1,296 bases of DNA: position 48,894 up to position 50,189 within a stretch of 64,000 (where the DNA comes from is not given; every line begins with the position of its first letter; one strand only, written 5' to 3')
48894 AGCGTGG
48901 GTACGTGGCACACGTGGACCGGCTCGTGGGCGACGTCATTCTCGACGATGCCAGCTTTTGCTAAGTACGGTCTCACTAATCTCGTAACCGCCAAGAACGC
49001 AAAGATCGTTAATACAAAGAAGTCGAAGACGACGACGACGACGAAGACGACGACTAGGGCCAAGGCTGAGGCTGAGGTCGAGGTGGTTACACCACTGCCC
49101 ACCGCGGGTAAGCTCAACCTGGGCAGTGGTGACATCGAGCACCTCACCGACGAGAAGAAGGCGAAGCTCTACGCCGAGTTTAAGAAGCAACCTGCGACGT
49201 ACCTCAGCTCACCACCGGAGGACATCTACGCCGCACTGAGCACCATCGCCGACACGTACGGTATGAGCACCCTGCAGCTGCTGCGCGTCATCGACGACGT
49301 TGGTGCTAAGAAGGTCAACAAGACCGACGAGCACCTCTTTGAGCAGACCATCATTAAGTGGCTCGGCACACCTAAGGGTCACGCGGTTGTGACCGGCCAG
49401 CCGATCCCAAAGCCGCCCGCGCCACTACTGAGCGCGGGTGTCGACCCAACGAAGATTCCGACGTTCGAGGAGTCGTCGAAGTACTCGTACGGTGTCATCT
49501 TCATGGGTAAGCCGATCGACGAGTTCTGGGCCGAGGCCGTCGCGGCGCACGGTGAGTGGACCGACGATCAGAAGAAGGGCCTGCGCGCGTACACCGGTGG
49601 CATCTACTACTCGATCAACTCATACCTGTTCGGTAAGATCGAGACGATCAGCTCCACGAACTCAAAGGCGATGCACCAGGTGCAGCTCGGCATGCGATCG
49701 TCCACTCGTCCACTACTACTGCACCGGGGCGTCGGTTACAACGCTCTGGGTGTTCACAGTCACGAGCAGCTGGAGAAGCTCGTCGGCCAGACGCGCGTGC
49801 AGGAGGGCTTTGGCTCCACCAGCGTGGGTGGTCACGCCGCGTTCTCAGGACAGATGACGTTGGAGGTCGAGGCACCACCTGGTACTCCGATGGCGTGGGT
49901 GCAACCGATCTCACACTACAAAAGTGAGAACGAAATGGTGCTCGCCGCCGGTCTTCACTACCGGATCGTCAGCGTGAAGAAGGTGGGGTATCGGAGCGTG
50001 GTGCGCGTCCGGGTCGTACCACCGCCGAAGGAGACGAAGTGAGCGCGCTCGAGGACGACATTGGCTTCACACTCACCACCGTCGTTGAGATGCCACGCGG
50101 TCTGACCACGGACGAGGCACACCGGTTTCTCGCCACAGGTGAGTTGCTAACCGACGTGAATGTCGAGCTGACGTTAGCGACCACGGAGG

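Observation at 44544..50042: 1832-aa MuF-like protein: virion-delivered ADP-ribosyltransferase with tandemly duplicated middle modules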

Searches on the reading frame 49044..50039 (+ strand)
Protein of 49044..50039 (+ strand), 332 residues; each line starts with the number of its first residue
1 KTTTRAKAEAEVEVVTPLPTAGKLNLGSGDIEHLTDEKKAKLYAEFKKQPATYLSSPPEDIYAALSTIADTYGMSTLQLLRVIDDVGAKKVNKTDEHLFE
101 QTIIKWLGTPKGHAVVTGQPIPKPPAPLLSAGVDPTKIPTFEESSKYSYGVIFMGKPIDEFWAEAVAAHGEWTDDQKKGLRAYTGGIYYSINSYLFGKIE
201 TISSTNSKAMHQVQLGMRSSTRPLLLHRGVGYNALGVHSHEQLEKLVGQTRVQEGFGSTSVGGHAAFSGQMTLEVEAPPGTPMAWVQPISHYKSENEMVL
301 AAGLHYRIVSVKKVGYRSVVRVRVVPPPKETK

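Call 12: search_protein_families(library=pfam, proteins=[window:49044-50039:+], max_evalue=10)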
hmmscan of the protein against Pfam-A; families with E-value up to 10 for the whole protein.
window:49044-50039:+ (332 aa): 1 family
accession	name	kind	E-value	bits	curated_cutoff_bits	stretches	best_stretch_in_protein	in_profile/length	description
PF03496.20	ADPrib_exo_Tox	-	8.6e-16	58.3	23.4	1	171-314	15-179/196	ADP-ribosyltransferase exoenzyme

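Call 71: search_dna_similar(collection=phages, query=window:49104-50039:+, mode=protein, max_rows=30, max_evalue=0.001)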
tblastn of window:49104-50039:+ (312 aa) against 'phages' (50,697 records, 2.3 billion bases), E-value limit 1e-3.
Records with a match: 37; places in all: 37; records where one place covers at least 80% of the query: 0.
Best place of each record, by identity: <60% 37.
By first word of the organism name: Arthrobacter 18; Microbacterium 15; Janthinobacterium 2; Mycobacterium 1; Bacillus 1.
By host as written in the record: Arthrobacter globiformis B-2979 11; Microbacterium foliorum NRRL B-24224 7; Microbacterium foliorum NRRL B-24224 SEA 6; Arthrobacter globiformis NRRL B-2979 3; Janthinobacterium lividum EIF1 2; Arthrobacter globiformis NRRL B-2979 SEA 2; Mycobacterium smegmatis mc2 155 1; Microbacterium paraoxydans NWU1 1; and 4 more.
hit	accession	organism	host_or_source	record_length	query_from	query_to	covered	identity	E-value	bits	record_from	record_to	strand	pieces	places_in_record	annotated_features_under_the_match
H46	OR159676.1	Mycobacterium phage Chargerpower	Mycobacterium smegmatis mc2 155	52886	159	288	42%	33.6%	1e-4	50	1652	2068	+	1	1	3: VIP2-like ADP-ribosyltransferase toxin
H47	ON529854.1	Janthinobacterium phage vB_JliS-Donnerlittchen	Janthinobacterium lividum EIF1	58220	151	288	44%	31.3%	1e-4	49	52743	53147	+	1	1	putative morphogenesis protein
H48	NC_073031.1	Janthinobacterium phage vB_JliS-Donnerlittchen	Janthinobacterium lividum EIF1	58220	151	288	44%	31.3%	1e-4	49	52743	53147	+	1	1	putative morphogenesis protein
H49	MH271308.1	Microbacterium phage Percival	Microbacterium foliorum NRRL B-24224 SEA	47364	157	283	41%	33.1%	4e-11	69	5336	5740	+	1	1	4: ADP-ribosyltransferase domain and MuF-like fusion protein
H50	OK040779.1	Microbacterium phage Gretchen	Microbacterium paraoxydans NWU1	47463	157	283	41%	33.1%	5e-11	69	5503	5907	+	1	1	4: ADP-ribosyltransferase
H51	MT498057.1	Microbacterium phage Cicada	Microbacterium foliorum NRRL B-24224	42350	155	281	41%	30.4%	3e-8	61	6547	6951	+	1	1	5: MuF-like minor capsid & VIP2-like ADP-ribosyltransferase toxin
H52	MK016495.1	Microbacterium phage Goodman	Microbacterium foliorum NRRL B-24224 SEA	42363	155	281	41%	30.4%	9e-8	59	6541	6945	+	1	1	5: capsid maturation protease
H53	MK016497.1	Microbacterium phage Johann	Microbacterium foliorum NRRL B-24224 SEA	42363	155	281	41%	30.4%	9e-8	59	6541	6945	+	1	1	5: capsid maturation protease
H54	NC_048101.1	Microbacterium phage Goodman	Microbacterium foliorum NRRL B-24224 SEA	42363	155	281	41%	30.4%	9e-8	59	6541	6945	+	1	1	5: head morphogenesis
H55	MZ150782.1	Microbacterium phage PermaG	Microbacterium foliorum NRRL B-24224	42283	155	281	41%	30.4%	4e-7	57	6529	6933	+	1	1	5: VIP2-like ADP-ribosyltransferase toxin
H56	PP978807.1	Arthrobacter phage Soondubu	Arthrobacter sulfureus ATCC 19098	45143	116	283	54%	22.8%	4e-6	54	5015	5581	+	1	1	4: capsid maturation protease and VIP2-like ADP-ribosyltransferase toxin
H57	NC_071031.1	Arthrobacter phage KeAlii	Arthrobacter globiformis NRRL B-2979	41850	157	281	40%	30.2%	4e-8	61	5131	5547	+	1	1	4: head maturation protease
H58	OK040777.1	Arthrobacter phage KeAlii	Arthrobacter globiformis NRRL B-2979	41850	157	281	40%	30.2%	4e-8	61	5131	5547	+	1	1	4: capsid maturation protease and VIP2-like ADP-ribosyltransferase toxin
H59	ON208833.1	Arthrobacter phage Iter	Arthrobacter globiformis NRRL B-2979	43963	157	280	40%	30.4%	8e-12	72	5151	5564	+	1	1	4: capsid maturation protease and VIP2-like ADP-ribosyltransferase toxin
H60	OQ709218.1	Arthrobacter phage Ascela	Arthrobacter globiformis B-2979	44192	157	280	40%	30.4%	8e-12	72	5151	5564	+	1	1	4: capsid maturation protease and VIP2-like ADP-ribosyltransferase toxin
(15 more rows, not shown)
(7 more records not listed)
